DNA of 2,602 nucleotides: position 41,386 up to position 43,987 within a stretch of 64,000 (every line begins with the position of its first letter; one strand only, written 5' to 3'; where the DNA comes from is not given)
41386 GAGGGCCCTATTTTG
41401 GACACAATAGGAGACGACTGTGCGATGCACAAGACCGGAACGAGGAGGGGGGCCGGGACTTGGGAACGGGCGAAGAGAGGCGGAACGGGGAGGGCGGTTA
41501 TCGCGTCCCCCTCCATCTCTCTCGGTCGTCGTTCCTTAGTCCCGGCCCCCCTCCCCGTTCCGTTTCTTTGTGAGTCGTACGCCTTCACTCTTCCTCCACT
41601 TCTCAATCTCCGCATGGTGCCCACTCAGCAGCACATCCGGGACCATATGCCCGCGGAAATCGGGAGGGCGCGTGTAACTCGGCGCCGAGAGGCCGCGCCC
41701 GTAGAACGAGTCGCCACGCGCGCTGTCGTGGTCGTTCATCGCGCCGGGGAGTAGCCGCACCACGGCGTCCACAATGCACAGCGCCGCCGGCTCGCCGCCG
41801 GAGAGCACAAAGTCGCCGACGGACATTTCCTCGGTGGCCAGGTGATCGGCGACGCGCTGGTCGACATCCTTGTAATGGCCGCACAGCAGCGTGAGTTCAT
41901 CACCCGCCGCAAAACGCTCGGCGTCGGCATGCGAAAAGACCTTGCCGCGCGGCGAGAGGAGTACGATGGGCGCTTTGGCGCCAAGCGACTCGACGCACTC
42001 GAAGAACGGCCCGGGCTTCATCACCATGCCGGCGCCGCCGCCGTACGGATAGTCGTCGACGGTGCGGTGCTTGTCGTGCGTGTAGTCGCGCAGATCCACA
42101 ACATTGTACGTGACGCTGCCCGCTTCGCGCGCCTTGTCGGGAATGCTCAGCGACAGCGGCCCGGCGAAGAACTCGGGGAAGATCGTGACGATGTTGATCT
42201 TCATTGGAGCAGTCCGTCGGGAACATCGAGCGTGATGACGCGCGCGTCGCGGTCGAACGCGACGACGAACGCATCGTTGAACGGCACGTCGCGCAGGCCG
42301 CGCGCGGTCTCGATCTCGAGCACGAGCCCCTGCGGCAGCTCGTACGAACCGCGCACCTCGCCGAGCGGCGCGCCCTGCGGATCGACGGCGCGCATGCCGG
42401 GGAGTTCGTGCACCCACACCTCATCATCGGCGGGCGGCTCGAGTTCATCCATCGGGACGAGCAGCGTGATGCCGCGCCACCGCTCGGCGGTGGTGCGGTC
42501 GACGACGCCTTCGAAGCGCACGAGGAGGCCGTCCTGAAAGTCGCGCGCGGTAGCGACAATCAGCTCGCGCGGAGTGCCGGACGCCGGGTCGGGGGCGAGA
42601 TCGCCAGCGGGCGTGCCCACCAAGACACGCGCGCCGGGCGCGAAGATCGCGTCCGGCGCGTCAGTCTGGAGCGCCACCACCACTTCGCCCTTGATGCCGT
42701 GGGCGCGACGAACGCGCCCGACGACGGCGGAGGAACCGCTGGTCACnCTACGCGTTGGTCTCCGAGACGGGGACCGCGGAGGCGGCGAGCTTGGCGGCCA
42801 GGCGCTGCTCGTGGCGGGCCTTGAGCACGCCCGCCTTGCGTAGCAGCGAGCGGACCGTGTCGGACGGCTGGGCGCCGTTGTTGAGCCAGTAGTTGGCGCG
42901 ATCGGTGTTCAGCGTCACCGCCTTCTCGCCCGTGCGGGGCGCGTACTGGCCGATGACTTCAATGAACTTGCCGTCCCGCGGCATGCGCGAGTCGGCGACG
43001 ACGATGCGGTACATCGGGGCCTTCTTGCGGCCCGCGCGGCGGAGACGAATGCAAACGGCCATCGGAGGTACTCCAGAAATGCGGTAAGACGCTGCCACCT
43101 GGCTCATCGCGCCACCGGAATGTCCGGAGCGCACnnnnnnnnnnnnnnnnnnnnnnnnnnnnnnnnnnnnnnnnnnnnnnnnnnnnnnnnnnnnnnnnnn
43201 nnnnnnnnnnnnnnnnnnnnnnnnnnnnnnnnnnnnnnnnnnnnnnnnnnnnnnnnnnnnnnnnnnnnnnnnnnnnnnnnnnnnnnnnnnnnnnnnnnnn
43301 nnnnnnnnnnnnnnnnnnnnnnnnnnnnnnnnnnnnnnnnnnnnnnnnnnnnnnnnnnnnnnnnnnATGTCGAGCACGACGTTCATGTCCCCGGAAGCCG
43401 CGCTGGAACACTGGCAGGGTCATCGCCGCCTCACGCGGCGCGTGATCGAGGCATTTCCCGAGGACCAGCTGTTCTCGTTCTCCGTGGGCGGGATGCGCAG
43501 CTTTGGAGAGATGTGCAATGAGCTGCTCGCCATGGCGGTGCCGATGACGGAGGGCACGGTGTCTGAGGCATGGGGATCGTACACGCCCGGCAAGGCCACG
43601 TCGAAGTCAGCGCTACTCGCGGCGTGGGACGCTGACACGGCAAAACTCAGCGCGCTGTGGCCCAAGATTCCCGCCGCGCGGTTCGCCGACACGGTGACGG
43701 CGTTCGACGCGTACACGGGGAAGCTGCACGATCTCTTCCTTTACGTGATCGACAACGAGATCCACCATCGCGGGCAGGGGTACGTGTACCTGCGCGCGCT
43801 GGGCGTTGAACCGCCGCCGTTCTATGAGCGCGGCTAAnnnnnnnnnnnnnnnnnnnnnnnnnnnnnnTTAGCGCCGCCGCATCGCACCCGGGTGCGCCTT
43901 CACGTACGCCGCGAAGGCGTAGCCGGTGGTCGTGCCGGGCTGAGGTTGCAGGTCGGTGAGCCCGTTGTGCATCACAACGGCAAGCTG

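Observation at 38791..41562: Three copies of a 117-127-bp G-tract/C-tract palindromic element clustered within 2.8 kb of the ribosomal-protein/tRNA-modification cluster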

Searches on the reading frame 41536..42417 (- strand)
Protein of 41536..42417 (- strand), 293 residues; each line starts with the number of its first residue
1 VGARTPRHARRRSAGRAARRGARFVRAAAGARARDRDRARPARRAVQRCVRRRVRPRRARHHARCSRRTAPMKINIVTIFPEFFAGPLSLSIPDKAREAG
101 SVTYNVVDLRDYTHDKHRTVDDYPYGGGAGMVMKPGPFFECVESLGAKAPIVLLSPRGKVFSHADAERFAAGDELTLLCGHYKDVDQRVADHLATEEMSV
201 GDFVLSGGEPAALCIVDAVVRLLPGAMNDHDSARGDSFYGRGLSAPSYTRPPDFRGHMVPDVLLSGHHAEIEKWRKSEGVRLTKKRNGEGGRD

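Call 10: search_protein_families(library=pfam, proteins=[window:41536-42417:-])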
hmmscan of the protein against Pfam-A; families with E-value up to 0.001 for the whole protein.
window:41536-42417:- (293 aa): 1 family
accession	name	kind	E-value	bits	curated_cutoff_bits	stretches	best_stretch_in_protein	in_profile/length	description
PF01746.26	tRNA_m1G_MT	-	1.4e-52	178.7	27.3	1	94-285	2-192/195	tRNA (Guanine-1)-methyltransferase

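Call 14: find_homologous_proteins(query=window:41536-42417:-)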
Query window:41536-42417:- (293 aa): 8000 proteins with E <= 0.001 among 8000 candidates; the best 120 are listed.
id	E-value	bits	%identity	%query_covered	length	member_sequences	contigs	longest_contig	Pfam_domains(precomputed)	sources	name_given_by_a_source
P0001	3.3e-147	508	100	76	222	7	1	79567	PF01746.27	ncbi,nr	ncbi:MAG: tRNA (guanosine(37)-N1)-methyltransferase TrmD [Gemmatimonadetes bacterium]|nr:tRNA (guano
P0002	2.0e-139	482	95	75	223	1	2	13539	PF01746.27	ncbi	ncbi:MAG: tRNA (guanosine(37)-N1)-methyltransferase TrmD [Gemmatimonadaceae bacterium]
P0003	2.2e-139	482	95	75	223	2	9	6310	PF01746.27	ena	-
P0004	2.4e-139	482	95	75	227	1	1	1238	PF01746.27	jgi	jgi:tRNA (guanine37-N1)-methyltransferase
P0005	1.9e-138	479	95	75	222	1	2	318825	PF01746.27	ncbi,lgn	-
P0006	2.8e-138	478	95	74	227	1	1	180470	PF01746.27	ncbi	ncbi:MAG: tRNA (guanosine(37)-N1)-methyltransferase TrmD [Gemmatimonadaceae bacterium]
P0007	4.0e-138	478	95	75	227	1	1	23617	PF01746.27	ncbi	ncbi:MAG: tRNA (guanosine(37)-N1)-methyltransferase TrmD [Gemmatimonadaceae bacterium]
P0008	4.1e-138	478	94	75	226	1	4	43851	PF01746.27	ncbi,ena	-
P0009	5.9e-138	477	96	75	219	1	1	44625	PF01746.27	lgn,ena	-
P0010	6.1e-138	477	94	75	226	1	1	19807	PF01746.27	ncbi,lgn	-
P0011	9.6e-138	477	94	75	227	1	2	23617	PF01746.27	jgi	jgi:tRNA (guanine37-N1)-methyltransferase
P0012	9.9e-138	477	94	75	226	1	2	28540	PF01746.27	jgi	-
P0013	9.9e-138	477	96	74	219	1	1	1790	PF01746.27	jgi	jgi:tRNA (guanine37-N1)-methyltransferase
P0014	1.3e-137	476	95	74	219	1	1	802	PF01746.27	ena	-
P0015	2.4e-137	475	94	75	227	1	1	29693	PF01746.27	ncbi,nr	ncbi:MAG: tRNA (guanosine(37)-N1)-methyltransferase TrmD [Gemmatimonadaceae bacterium]|nr:tRNA (guan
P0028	7.0e-134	464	91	75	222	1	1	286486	PF01746.27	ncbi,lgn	ncbi:MAG TPA: tRNA (guanosine(37)-N1)-methyltransferase TrmD [Gemmatimonadaceae bacterium]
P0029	1.7e-133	463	90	75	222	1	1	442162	PF01746.27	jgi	jgi:tRNA (guanine37-N1)-methyltransferase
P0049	2.3e-130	452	90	75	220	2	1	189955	PF01746.27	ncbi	-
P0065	2.0e-127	443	89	74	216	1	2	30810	PF01746.27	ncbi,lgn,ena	-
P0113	1.1e-119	417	82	74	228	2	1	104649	PF01746.27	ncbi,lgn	-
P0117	1.9e-119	417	82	74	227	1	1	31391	PF01746.27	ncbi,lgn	-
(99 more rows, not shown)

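Call 15: find_encoding_contigs(protein=P0001, flank=10000, max_places=10)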
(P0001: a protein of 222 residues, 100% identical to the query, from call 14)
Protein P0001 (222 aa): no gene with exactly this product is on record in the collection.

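Call 16: find_encoding_contigs(protein=P0005, flank=10000, max_places=4)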
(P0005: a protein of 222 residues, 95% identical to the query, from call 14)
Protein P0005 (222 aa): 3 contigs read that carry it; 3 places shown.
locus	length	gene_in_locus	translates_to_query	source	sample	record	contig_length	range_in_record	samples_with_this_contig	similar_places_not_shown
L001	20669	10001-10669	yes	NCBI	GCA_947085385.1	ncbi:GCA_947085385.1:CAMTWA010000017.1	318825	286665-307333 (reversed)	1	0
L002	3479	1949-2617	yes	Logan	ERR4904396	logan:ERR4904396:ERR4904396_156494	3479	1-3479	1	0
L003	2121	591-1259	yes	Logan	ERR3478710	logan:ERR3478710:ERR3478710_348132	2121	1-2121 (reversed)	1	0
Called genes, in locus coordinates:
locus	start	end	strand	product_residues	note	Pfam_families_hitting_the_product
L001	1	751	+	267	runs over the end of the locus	PF06750:A24_N_bact, PF01478:Peptidase_A24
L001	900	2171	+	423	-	PF26686:DUF8575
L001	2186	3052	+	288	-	-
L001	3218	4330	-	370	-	PF04286:DUF445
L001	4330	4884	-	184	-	PF00856:SET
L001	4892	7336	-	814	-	PF02190:LON_substr_bdg, PF00004:AAA, PF07728:AAA_5 (weak), PF22667:Lon_lid, PF05362:Lon_C, PF13541:ChlI (weak)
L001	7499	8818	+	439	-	PF02881:SRP54_N, PF06414:Zeta_toxin (weak), PF13604:AAA_30 (weak), PF00448:SRP54, PF01656:CbiA (weak), PF13401:AAA_22, PF13671:AAA_33 (weak), PF02978:SRP_SPB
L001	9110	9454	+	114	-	PF00886:Ribosomal_S16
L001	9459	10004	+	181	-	PF01782:RimM, PF24986:PRC_RimM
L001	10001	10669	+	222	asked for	PF01746:tRNA_m1G_MT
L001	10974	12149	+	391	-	PF05922:Inhibitor_I9 (weak), PF00082:Peptidase_S8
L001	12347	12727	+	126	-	PF01245:Ribosomal_L19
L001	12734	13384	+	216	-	PF01351:RNase_HII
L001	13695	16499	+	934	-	-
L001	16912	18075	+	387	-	-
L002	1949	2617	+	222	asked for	PF01746:tRNA_m1G_MT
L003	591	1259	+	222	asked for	PF01746:tRNA_m1G_MT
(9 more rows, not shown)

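Call 22: find_encoding_contigs(protein=P0028, flank=10000, max_places=2)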
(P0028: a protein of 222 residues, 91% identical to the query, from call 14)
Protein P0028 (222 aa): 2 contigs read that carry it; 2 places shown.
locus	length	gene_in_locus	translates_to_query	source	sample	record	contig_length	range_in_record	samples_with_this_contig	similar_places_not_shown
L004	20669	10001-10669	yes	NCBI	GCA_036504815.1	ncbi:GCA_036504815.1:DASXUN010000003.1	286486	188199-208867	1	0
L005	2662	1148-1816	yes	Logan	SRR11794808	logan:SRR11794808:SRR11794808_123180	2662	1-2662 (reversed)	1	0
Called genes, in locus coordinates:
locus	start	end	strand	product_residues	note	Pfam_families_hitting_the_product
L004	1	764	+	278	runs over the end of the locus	PF06750:A24_N_bact, PF01478:Peptidase_A24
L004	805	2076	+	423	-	PF26686:DUF8575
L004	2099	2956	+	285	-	-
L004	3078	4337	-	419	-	PF04286:DUF445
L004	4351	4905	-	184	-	PF00856:SET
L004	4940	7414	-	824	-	PF02190:LON_substr_bdg, PF00004:AAA, PF07728:AAA_5 (weak), PF22667:Lon_lid, PF05362:Lon_C, PF13541:ChlI (weak)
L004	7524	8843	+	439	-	PF02881:SRP54_N, PF06414:Zeta_toxin (weak), PF00448:SRP54, PF01656:CbiA (weak), PF13401:AAA_22, PF13671:AAA_33 (weak), PF02978:SRP_SPB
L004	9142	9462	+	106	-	PF00886:Ribosomal_S16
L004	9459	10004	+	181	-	PF01782:RimM, PF24986:PRC_RimM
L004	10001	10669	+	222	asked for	PF01746:tRNA_m1G_MT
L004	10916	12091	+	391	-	PF05922:Inhibitor_I9 (weak), PF00082:Peptidase_S8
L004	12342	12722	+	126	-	PF01245:Ribosomal_L19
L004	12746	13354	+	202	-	PF01351:RNase_HII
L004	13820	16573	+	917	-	PF02368:Big_2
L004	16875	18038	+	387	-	-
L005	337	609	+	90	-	PF00886:Ribosomal_S16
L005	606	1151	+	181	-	PF01782:RimM, PF24986:PRC_RimM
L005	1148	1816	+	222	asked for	PF01746:tRNA_m1G_MT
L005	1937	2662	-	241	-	?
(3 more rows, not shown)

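Call 23: find_encoding_contigs(protein=P0113, flank=10000, max_places=2)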
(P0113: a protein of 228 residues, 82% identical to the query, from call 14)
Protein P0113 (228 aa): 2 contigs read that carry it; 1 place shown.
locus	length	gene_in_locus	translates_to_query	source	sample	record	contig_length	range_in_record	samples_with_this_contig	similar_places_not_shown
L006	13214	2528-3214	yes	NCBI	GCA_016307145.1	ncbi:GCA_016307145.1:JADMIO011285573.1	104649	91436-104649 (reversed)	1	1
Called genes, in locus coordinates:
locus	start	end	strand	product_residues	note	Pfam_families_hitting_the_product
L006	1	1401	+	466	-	?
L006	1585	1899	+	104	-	PF00886:Ribosomal_S16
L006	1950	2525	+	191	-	PF01782:RimM, PF05239:PRC (weak), PF24986:PRC_RimM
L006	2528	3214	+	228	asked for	PF01746:tRNA_m1G_MT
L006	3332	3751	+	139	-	PF01245:Ribosomal_L19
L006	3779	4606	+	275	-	PF01351:RNase_HII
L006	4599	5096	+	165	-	PF00731:AIRC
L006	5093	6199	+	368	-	PF22660:RS_preATP-grasp-like, PF02222:ATP-grasp, PF17769:PurK_C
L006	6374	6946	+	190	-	PF04542:Sigma70_r2, PF08281:Sigma70_r4_2, PF04545:Sigma70_r4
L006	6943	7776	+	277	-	PF13490:zf-HC2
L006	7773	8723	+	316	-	PF13349:DUF4097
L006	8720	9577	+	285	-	PF13349:DUF4097 (weak)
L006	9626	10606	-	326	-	-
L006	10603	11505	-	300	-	-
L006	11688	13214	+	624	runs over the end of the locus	PF01011:PQQ, PF13570:Beta-prop_ACSF4 (faint), PF13360:PQQ_2, PF01011:PQQ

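Call 24: find_encoding_contigs(protein=P0006, flank=10000, max_places=2)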
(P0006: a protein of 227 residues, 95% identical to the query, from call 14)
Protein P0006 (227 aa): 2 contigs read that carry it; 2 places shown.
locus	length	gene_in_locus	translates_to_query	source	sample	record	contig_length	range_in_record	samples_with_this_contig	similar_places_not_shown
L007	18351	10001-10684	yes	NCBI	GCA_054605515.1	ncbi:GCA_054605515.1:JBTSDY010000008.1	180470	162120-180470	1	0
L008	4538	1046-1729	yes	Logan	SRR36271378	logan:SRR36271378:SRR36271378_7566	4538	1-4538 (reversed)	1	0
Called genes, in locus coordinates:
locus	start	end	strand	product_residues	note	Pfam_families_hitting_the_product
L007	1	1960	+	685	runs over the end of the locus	PF00989:PAS, PF08448:PAS_4, PF13426:PAS_9, PF00989:PAS, PF08448:PAS_4, PF13426:PAS_9, PF08447:PAS_3, PF02518:HATPase_c, +7 more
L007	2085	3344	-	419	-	PF04286:DUF445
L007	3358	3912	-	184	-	PF00856:SET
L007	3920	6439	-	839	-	PF02190:LON_substr_bdg, PF00004:AAA, PF07728:AAA_5 (weak), PF22667:Lon_lid, PF05362:Lon_C, PF13541:ChlI (weak)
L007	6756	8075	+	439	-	PF02881:SRP54_N, PF06414:Zeta_toxin (weak), PF13604:AAA_30 (faint), PF00448:SRP54, PF01656:CbiA (weak), PF13401:AAA_22, PF13671:AAA_33 (weak), PF02978:SRP_SPB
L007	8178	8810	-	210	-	-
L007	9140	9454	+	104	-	PF00886:Ribosomal_S16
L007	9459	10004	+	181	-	PF01782:RimM, PF24986:PRC_RimM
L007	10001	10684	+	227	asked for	PF01746:tRNA_m1G_MT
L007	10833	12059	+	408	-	-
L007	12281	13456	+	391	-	PF05922:Inhibitor_I9, PF00082:Peptidase_S8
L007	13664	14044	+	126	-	PF01245:Ribosomal_L19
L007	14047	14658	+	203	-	PF01351:RNase_HII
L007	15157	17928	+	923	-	-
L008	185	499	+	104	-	PF00886:Ribosomal_S16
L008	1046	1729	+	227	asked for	PF01746:tRNA_m1G_MT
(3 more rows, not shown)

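Call 54: search_protein_families(library=pfam, proteins=[L007:10833-12059:+, L005:1937-2662:-], max_evalue=0.01)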
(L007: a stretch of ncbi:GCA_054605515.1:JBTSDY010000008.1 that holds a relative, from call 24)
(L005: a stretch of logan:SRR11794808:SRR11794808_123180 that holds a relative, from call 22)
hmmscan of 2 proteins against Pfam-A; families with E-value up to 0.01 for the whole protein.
L007:10833-12059:+ (408 aa): 5 families
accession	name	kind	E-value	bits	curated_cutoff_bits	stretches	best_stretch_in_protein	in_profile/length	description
PF13191.12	AAA_16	-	3.7e-05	24.7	32.6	1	28-179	5-145/167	AAA ATPase domain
PF01637.24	ATPase_2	-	5e-05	23.7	33.2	1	25-182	1-126/225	ATPase domain predominantly from Archaea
PF14516.12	AAA_35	-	0.00011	21.6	27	1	21-84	9-72/331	AAA-like domain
PF13173.12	AAA_14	-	0.00022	21.7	27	0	46-75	5-33/129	AAA domain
PF13401.12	AAA_22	-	0.0031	18.3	27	0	46-205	8-122/130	AAA domain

L005:1937-2662:- (241 aa): 2 families
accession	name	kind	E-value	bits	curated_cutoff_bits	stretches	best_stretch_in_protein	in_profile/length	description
PF09397.16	FtsK_gamma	-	3.3e-26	91.2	30.6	1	167-227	2-62/63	Ftsk gamma domain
PF01580.24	FtsK_SpoIIIE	-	2.8e-10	40.5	24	1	1-43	175-221/221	FtsK/SpoIIIE family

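Call 83: search_protein_families(library=pfam, proteins=[L122:4078-6156:+, L122:6438-7067:-, L230:691-1557:-], max_evalue=0.0001)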
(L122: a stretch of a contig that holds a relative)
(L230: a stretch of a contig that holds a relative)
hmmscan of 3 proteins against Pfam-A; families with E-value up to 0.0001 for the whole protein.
L122:4078-6156:+ (692 aa): 0 families

L122:6438-7067:- (209 aa): 0 families

L230:691-1557:- (288 aa): 0 families

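Call 105: find_encoding_contigs(protein=P0029, flank=7000, max_places=1)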
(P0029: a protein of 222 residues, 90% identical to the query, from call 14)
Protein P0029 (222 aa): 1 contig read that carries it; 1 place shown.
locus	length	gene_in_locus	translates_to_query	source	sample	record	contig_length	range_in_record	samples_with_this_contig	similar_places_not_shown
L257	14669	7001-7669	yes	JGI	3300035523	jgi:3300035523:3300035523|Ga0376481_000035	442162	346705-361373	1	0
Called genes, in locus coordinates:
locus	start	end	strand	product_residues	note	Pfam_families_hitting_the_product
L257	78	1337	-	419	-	PF04286:DUF445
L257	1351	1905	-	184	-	PF00856:SET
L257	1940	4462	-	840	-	PF02190:LON_substr_bdg, PF00004:AAA, PF07728:AAA_5 (weak), PF22667:Lon_lid, PF05362:Lon_C, PF13541:ChlI (weak)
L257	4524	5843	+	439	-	PF02881:SRP54_N, PF06414:Zeta_toxin (weak), PF00448:SRP54, PF01656:CbiA (weak), PF13401:AAA_22, PF13671:AAA_33 (weak), PF02978:SRP_SPB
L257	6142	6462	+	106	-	PF00886:Ribosomal_S16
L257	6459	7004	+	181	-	PF01782:RimM, PF24986:PRC_RimM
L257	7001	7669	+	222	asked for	PF01746:tRNA_m1G_MT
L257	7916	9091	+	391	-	PF05922:Inhibitor_I9 (weak), PF00082:Peptidase_S8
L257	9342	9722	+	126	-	PF01245:Ribosomal_L19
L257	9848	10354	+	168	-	PF01351:RNase_HII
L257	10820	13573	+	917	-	PF02368:Big_2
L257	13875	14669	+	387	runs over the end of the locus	-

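Call 106: find_encoding_contigs(protein=P0049, flank=7000, max_places=1)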
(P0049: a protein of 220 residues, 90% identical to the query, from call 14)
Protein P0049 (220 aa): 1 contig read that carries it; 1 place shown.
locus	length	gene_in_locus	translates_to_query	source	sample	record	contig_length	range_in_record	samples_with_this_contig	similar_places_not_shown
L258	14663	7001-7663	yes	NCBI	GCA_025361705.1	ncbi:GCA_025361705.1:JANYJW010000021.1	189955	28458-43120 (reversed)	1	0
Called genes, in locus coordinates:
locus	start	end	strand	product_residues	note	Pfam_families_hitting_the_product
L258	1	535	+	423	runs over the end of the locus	PF26686:DUF8575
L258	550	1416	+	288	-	-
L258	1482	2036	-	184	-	PF00856:SET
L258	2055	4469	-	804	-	PF02190:LON_substr_bdg, PF00004:AAA, PF07728:AAA_5 (weak), PF22667:Lon_lid, PF05362:Lon_C, PF13541:ChlI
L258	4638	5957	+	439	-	PF02881:SRP54_N, PF13604:AAA_30 (weak), PF06414:Zeta_toxin (weak), PF00448:SRP54, PF01656:CbiA (weak), PF13401:AAA_22, PF13671:AAA_33 (weak), PF02978:SRP_SPB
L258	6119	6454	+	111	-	PF00886:Ribosomal_S16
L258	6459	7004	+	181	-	PF01782:RimM, PF24986:PRC_RimM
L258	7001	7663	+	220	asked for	PF01746:tRNA_m1G_MT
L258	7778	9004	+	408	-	PF13191:AAA_16 (weak)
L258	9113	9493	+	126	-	PF01245:Ribosomal_L19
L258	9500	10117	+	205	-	PF01351:RNase_HII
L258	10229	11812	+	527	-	PF02661:Fic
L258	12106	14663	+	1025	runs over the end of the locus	-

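Call 107: find_encoding_contigs(protein=P0065, flank=7000, max_places=1)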
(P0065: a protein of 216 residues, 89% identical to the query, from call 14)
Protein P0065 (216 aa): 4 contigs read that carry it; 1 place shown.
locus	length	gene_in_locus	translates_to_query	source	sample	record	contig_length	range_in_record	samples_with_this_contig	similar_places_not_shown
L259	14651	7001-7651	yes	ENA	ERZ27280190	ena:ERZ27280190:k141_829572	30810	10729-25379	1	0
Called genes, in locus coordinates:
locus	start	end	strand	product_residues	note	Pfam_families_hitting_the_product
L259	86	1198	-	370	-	PF04286:DUF445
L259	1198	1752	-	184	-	PF00856:SET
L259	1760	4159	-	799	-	PF02190:LON_substr_bdg, PF00004:AAA, PF07728:AAA_5 (weak), PF22667:Lon_lid, PF05362:Lon_C, PF13541:ChlI (weak)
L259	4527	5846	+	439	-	PF02881:SRP54_N, PF06414:Zeta_toxin (weak), PF00448:SRP54, PF01656:CbiA (weak), PF13401:AAA_22, PF13671:AAA_33 (faint), PF02978:SRP_SPB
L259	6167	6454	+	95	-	PF00886:Ribosomal_S16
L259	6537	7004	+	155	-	PF01782:RimM, PF24986:PRC_RimM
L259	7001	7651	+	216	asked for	PF01746:tRNA_m1G_MT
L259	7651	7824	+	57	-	-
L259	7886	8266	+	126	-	PF01245:Ribosomal_L19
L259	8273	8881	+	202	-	PF01351:RNase_HII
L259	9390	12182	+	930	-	PF02368:Big_2 (weak)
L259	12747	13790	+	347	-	PF07730:HisKA_3, PF02518:HATPase_c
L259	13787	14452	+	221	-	PF00072:Response_reg, PF08281:Sigma70_r4_2 (weak), PF00196:GerE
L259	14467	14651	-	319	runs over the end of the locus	PF00582:Usp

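Call 108: find_encoding_contigs(protein=P0117, flank=7000, max_places=1)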
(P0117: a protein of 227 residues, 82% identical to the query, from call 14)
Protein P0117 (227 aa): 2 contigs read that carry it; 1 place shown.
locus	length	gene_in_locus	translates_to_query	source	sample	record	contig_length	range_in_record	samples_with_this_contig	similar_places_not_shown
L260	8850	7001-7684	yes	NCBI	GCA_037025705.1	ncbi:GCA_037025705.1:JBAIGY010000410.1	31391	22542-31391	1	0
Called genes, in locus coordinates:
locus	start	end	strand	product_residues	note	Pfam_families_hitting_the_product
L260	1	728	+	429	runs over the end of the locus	PF26686:DUF8575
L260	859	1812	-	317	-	PF04286:DUF445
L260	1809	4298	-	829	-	PF02190:LON_substr_bdg, PF00004:AAA, PF22667:Lon_lid, PF05362:Lon_C, PF13541:ChlI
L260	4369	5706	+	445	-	PF02881:SRP54_N, PF06414:Zeta_toxin (faint), PF13401:AAA_22, PF00448:SRP54, PF01656:CbiA (weak), PF13671:AAA_33 (weak), PF02978:SRP_SPB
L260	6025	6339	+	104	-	PF00886:Ribosomal_S16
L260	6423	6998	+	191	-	PF01782:RimM, PF24986:PRC_RimM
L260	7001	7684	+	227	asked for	PF01746:tRNA_m1G_MT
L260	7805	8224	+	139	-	PF01245:Ribosomal_L19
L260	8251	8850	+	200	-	?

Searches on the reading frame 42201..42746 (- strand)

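Call 10: search_protein_families(library=pfam, proteins=[window:42201-42746:-])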
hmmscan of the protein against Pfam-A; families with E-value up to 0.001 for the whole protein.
window:42201-42746:- (181 aa): 2 families
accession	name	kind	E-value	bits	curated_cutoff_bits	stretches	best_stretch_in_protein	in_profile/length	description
PF01782.24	RimM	-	2.1e-18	66.8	23.5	1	8-100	1-83/84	RimM N-terminal domain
PF24986.1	PRC_RimM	-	1.7e-12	47.2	27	1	113-179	2-69/69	RimM PRC barrel domain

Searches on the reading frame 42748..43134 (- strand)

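Call 10: search_protein_families(library=pfam, proteins=[window:42748-43134:-])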
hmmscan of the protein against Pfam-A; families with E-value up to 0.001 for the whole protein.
window:42748-43134:- (128 aa): 1 family
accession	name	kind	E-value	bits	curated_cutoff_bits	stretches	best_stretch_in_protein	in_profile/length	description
PF00886.24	Ribosomal_S16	-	1.8e-26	92.3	27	1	33-91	1-62/62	Ribosomal protein S16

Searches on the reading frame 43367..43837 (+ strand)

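Call 54: search_protein_families(library=pfam, proteins=[window:43367-43837:+], max_evalue=0.01)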
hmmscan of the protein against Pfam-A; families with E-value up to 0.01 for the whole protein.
window:43367-43837:+ (156 aa): 2 families
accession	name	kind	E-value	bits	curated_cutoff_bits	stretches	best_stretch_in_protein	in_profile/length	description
PF05163.17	DinB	-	1.4e-17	64.6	23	1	1-154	1-154/165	DinB family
PF12867.12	DinB_2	-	1.3e-07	32.5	24.8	1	17-137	3-127/128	DinB superfamily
